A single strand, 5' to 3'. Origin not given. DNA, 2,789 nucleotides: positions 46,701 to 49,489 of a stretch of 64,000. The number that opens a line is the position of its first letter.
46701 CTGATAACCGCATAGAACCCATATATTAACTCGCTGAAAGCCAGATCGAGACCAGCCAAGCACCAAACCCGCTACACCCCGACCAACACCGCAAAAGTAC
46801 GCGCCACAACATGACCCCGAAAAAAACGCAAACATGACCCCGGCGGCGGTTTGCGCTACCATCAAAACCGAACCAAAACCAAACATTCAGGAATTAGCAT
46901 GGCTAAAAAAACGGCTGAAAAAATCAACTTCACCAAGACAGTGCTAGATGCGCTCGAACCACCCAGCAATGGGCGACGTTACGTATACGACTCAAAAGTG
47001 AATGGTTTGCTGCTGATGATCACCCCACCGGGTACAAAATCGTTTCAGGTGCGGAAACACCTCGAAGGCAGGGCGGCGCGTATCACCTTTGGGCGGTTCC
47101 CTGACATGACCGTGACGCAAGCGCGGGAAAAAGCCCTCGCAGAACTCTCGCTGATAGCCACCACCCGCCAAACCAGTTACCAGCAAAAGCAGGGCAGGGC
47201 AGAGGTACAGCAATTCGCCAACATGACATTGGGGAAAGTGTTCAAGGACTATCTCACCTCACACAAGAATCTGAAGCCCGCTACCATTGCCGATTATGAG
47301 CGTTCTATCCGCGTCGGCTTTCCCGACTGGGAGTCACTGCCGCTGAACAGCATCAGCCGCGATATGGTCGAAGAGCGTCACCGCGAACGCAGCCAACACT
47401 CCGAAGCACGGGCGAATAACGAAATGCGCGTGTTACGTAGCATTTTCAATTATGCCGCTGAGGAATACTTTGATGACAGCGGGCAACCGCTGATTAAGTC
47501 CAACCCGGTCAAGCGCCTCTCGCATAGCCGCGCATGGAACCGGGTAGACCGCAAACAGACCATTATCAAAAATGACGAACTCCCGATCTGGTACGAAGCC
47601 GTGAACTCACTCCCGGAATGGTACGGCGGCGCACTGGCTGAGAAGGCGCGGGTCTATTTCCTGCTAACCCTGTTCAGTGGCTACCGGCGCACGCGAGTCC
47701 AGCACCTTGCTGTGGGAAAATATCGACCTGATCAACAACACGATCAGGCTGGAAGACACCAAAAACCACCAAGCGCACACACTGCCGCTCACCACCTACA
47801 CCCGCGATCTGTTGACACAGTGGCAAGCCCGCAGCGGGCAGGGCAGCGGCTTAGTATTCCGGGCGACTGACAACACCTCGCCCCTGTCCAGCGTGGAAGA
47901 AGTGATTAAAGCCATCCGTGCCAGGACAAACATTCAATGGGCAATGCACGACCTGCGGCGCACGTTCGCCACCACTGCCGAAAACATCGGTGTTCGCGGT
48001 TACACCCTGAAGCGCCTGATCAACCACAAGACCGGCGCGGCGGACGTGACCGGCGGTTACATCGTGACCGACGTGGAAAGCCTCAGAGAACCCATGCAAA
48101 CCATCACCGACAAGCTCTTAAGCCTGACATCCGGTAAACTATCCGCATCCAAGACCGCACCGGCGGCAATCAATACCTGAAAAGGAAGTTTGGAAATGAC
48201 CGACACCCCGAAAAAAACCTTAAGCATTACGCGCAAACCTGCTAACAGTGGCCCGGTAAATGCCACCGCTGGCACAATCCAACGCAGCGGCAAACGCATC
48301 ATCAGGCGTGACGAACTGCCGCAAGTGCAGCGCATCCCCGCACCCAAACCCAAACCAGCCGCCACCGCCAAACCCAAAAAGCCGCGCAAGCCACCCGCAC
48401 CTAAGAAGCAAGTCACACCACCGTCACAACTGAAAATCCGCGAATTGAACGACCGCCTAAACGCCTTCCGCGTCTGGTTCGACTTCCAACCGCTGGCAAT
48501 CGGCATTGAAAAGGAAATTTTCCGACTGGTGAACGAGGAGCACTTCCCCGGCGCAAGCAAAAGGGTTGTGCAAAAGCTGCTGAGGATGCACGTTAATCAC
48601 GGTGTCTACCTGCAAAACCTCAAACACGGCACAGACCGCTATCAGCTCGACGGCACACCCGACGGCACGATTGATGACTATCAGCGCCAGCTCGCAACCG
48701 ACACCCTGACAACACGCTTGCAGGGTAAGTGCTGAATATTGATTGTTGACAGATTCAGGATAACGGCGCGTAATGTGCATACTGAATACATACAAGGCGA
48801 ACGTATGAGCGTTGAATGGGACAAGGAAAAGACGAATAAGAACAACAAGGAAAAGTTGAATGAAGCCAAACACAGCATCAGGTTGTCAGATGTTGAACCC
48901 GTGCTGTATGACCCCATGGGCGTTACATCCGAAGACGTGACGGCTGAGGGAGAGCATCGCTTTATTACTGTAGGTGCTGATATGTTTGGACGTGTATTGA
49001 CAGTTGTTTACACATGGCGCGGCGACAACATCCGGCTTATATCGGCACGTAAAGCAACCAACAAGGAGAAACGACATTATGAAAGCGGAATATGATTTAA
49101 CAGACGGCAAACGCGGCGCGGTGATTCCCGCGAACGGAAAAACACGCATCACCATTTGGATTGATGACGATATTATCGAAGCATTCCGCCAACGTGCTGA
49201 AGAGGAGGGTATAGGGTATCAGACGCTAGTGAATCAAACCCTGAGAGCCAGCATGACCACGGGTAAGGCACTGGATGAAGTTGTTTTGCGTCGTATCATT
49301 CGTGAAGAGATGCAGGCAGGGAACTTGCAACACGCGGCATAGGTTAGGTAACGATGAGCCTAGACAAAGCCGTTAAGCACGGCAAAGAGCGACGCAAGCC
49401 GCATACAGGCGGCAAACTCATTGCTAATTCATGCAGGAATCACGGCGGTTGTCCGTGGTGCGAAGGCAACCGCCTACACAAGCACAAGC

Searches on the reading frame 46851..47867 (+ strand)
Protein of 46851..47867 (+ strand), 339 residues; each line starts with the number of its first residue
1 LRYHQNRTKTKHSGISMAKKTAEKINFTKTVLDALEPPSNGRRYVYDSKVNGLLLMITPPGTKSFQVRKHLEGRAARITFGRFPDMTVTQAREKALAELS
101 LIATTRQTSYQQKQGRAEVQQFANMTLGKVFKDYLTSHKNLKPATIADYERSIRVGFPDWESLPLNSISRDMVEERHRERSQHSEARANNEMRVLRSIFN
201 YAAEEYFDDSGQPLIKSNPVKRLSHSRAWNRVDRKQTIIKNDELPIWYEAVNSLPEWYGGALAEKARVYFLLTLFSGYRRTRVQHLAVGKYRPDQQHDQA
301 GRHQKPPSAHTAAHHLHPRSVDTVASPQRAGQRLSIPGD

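Call 101: search_protein_families(library=pfam, max_evalue=0.001, proteins=[window:46851-47867:+])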
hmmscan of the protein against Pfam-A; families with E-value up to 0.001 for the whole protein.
window:46851-47867:+ (339 aa): 2 families
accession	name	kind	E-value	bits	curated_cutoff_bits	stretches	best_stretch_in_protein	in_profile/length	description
PF13356.12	Arm-DNA-bind_3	-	9.8e-11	42.1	27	1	27-104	1-72/83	Arm DNA-binding domain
PF02899.23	Phage_int_SAM_1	-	0.00018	22.2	22.3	1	131-205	4-82/83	Phage integrase, N-terminal SAM-like domain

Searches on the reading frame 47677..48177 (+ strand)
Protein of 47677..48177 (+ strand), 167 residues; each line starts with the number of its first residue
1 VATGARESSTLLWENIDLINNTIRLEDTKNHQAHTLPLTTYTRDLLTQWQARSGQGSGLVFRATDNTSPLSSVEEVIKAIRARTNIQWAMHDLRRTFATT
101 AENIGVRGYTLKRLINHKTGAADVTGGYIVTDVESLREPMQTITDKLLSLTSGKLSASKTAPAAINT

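Call 101: search_protein_families(library=pfam, max_evalue=0.001, proteins=[window:47677-48177:+])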
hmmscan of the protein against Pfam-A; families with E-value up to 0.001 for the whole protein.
window:47677-48177:+ (167 aa): 1 family
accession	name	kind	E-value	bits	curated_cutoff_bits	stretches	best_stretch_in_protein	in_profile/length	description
PF00589.27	Phage_integrase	-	1.6e-12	48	27.1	1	6-119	37-158/172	Phage integrase family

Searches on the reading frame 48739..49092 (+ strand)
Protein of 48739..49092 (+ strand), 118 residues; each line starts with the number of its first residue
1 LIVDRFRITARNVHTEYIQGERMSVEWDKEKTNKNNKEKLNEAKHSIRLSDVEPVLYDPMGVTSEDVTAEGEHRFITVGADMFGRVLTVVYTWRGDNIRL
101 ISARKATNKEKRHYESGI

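Call 12: search_protein_families(library=pfam, max_evalue=0.01, proteins=[window:48739-49092:+])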
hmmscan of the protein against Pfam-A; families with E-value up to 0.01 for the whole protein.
window:48739-49092:+ (118 aa): 1 family
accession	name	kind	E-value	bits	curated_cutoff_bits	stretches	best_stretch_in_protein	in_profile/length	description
PF04365.19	BrnT_toxin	-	1.8e-22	79.9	34.5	1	35-110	3-77/77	Ribonuclease toxin, BrnT, of type II toxin-antitoxin system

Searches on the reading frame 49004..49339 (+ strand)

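Call 101: search_protein_families(library=pfam, max_evalue=0.001, proteins=[window:49004-49339:+])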
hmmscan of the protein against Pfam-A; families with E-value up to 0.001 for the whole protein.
window:49004-49339:+ (112 aa): 2 families
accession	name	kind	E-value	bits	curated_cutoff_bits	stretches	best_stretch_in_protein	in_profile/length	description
PF14384.12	BrnA_antitoxin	-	2.1e-09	38.1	26.1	1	36-83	24-67/68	BrnA antitoxin of type II toxin-antitoxin system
PF12441.14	CopG_antitoxin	-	0.00011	23.3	28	1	46-82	42-78/79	CopG antitoxin of type II toxin-antitoxin system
